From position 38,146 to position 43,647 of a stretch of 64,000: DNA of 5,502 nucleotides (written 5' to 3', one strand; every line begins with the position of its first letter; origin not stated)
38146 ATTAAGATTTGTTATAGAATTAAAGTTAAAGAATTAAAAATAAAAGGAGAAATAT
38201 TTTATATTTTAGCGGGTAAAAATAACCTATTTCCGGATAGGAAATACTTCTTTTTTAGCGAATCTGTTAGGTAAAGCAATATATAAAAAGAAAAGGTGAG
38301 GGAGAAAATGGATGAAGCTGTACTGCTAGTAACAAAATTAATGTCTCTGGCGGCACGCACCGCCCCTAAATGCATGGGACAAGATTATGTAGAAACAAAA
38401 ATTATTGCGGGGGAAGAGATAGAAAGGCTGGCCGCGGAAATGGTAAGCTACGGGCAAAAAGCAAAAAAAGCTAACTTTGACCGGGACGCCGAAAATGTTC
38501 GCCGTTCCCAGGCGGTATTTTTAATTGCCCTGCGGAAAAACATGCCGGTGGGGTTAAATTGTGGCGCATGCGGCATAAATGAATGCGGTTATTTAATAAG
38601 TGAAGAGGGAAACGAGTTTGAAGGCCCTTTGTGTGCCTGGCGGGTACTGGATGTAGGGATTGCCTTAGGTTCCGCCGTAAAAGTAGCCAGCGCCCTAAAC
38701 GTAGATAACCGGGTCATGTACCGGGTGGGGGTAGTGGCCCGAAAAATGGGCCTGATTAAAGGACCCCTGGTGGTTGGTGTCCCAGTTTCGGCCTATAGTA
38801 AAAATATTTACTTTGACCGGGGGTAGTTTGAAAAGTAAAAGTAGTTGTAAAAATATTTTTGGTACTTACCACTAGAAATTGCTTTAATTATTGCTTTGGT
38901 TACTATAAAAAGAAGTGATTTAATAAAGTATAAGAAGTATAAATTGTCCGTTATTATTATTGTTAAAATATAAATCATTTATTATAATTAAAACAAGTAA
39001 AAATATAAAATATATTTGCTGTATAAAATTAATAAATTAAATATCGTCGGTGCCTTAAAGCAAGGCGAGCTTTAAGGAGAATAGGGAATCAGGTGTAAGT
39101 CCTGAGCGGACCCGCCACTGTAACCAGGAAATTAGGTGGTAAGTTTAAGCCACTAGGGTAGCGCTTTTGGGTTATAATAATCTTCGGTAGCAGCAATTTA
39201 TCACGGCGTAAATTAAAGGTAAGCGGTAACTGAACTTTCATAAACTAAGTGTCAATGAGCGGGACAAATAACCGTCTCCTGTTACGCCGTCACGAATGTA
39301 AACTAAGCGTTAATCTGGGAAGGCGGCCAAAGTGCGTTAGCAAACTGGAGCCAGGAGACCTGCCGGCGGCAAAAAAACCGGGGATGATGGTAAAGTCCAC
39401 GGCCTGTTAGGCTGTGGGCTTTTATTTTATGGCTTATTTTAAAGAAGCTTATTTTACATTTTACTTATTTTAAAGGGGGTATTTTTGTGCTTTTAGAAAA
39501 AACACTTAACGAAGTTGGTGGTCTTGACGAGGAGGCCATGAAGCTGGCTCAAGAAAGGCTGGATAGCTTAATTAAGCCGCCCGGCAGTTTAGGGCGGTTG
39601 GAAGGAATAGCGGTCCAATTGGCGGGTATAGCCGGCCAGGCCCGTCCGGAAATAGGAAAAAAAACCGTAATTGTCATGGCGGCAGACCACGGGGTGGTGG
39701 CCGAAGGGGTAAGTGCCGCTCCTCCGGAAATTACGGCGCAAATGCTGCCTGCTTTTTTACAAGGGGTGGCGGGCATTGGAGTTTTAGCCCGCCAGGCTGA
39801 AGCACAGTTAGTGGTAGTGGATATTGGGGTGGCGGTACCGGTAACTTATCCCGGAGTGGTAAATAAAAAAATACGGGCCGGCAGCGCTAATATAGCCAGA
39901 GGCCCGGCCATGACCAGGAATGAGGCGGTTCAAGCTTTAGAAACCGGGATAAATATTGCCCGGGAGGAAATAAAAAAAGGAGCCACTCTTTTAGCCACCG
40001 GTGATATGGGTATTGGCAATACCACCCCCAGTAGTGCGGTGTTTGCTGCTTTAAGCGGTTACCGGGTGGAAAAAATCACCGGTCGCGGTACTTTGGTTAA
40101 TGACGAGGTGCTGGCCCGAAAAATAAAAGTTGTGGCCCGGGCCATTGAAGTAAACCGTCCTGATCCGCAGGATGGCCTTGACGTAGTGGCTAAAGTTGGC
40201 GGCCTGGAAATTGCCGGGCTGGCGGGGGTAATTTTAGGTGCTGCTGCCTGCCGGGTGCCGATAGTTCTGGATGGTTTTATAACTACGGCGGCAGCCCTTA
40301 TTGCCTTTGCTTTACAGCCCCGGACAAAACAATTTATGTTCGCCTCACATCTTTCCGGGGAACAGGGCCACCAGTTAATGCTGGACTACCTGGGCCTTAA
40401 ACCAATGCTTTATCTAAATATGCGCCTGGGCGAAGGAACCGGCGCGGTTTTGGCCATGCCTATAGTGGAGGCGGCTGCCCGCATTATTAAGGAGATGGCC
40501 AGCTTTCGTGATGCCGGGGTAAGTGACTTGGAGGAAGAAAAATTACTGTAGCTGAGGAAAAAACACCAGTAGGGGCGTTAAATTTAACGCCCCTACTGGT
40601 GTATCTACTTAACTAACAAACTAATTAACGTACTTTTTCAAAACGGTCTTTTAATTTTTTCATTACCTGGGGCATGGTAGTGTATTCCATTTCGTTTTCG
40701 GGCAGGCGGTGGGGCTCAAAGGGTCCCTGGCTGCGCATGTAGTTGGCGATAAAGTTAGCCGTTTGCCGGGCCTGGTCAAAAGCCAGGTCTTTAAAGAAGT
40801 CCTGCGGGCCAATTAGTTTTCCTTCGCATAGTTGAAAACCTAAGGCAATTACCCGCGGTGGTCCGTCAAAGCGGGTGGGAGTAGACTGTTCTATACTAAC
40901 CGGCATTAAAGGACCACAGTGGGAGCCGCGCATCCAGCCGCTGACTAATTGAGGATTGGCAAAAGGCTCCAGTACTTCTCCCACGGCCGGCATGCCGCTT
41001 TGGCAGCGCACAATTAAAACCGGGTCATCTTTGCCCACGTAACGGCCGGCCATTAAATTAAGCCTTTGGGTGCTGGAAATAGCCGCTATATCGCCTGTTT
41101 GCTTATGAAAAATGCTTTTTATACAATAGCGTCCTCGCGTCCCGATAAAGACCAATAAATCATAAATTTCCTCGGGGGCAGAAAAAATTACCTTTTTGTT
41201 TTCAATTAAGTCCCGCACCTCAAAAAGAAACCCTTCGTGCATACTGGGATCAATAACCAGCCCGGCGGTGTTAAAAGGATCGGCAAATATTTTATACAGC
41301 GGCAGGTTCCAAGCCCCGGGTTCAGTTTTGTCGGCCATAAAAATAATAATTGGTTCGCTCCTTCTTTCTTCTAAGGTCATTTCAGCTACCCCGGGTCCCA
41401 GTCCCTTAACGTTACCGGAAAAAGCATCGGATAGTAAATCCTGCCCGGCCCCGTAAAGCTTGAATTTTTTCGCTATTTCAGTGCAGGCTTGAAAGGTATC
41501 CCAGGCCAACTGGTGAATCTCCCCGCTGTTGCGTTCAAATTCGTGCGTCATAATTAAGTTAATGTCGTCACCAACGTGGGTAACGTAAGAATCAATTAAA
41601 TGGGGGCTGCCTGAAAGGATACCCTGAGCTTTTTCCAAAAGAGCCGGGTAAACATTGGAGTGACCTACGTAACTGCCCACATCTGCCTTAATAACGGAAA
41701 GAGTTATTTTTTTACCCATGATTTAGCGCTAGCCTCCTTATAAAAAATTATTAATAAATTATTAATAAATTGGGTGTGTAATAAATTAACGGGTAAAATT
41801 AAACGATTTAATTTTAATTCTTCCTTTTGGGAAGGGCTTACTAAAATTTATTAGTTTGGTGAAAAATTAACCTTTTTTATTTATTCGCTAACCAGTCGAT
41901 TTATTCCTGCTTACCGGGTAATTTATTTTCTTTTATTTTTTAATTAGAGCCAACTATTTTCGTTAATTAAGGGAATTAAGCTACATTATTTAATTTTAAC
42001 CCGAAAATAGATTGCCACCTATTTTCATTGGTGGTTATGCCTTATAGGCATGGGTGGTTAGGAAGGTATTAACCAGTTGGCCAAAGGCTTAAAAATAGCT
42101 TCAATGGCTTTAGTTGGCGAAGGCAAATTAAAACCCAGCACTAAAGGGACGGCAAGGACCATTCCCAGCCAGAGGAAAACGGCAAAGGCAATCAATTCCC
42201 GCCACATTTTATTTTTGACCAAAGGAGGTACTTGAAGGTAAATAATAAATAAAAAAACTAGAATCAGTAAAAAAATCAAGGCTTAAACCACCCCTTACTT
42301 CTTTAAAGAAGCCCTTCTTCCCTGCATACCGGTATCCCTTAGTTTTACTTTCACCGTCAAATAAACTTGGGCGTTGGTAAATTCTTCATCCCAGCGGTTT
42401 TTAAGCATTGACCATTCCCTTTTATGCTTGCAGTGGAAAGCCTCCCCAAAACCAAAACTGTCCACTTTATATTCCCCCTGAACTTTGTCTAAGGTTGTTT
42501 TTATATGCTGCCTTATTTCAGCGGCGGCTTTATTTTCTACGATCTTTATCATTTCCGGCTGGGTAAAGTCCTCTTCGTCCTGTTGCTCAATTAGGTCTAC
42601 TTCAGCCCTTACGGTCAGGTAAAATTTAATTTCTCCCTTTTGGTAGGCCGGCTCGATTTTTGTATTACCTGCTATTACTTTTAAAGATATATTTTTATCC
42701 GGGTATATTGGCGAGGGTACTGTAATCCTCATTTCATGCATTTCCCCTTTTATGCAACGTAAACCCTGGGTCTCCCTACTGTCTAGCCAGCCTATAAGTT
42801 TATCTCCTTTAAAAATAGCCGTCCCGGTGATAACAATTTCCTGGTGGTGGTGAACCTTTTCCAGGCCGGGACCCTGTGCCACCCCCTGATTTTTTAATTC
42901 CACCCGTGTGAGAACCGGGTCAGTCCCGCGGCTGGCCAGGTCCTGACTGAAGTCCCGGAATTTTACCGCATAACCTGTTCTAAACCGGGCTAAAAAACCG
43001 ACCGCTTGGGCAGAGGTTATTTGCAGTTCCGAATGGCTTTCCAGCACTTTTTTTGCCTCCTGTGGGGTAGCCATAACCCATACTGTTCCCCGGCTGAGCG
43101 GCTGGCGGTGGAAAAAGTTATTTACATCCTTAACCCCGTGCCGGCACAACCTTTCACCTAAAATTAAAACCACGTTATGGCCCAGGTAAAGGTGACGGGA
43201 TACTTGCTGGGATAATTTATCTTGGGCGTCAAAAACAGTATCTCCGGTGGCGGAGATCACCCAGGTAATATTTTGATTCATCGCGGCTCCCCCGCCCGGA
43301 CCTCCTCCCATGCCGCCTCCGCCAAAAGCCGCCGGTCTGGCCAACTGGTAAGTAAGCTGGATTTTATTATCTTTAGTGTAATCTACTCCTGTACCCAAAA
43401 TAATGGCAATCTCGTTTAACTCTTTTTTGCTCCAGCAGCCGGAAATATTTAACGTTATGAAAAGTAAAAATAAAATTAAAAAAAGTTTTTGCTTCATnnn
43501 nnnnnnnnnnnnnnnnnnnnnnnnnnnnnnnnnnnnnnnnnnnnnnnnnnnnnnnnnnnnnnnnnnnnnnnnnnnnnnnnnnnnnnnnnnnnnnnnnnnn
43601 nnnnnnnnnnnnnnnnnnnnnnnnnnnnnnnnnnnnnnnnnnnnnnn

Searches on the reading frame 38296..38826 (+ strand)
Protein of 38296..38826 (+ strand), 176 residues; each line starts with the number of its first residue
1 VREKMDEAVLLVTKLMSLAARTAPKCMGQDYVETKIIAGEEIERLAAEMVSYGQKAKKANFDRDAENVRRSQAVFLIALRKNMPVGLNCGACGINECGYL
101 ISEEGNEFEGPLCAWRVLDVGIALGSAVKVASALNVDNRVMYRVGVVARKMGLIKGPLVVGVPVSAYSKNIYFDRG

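Call 57: search_protein_families(library=pfam, proteins=[window:38296-38826:+], max_evalue=0.00001)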
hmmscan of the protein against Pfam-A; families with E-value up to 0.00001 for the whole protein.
window:38296-38826:+ (176 aa): 1 family
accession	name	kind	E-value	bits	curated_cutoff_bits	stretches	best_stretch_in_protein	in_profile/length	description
PF09918.14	DUF2148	-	4.2e-31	107.2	25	1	109-175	1-68/68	Uncharacterized protein containing a ferredoxin domain (DUF2148)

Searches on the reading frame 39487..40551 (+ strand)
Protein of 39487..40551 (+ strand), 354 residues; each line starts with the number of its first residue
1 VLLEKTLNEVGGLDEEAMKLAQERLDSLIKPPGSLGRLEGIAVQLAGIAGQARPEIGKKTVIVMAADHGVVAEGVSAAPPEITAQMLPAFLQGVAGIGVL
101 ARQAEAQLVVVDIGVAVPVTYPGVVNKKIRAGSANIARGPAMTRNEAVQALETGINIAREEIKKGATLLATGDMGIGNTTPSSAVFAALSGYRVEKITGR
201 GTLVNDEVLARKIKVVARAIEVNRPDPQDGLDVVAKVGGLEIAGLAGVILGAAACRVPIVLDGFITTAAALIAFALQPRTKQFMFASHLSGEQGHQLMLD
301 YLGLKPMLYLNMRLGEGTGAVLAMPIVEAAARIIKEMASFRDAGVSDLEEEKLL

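Call 57: search_protein_families(library=pfam, proteins=[window:39487-40551:+], max_evalue=0.00001)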
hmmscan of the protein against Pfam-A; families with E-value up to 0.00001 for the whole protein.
window:39487-40551:+ (354 aa): 1 family
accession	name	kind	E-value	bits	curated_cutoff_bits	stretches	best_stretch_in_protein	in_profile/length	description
PF02277.22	DBI_PRT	-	5.8e-138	460.1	22.6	1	12-345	3-329/329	Phosphoribosyltransferase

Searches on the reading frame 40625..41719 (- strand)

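Call 57: search_protein_families(library=pfam, proteins=[window:40625-41719:-], max_evalue=0.00001)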
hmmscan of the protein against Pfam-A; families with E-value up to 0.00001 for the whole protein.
window:40625-41719:- (364 aa): 1 family
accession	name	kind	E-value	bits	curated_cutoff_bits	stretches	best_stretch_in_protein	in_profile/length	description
PF01950.21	FBPase_3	-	1.8e-182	606.8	25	1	4-361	1-361/361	Fructose-1,6-bisphosphatase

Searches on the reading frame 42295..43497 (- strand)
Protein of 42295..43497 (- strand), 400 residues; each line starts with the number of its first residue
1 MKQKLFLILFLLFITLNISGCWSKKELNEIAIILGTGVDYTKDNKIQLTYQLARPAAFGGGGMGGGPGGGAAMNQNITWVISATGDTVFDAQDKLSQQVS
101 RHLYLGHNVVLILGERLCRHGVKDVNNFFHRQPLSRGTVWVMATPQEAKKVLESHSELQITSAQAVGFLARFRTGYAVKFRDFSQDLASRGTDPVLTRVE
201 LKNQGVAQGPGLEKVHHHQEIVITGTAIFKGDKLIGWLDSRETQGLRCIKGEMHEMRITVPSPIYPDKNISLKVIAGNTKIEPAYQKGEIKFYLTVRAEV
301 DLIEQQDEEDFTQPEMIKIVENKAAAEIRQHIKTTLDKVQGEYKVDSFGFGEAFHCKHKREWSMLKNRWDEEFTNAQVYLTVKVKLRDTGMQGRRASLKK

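Call 57: search_protein_families(library=pfam, proteins=[window:42295-43497:-], max_evalue=0.00001)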
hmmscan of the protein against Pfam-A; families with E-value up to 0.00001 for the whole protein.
window:42295-43497:- (400 aa): 2 families
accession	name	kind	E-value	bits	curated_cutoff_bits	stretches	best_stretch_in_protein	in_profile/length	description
PF05504.16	Spore_GerAC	-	3.8e-44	151.2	23.6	1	224-390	1-167/167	Spore germination B3/ GerAC like, C-terminal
PF25198.1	Spore_GerAC_N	-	1e-38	133.3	27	1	24-200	2-175/176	Spore germination protein N-terminal domain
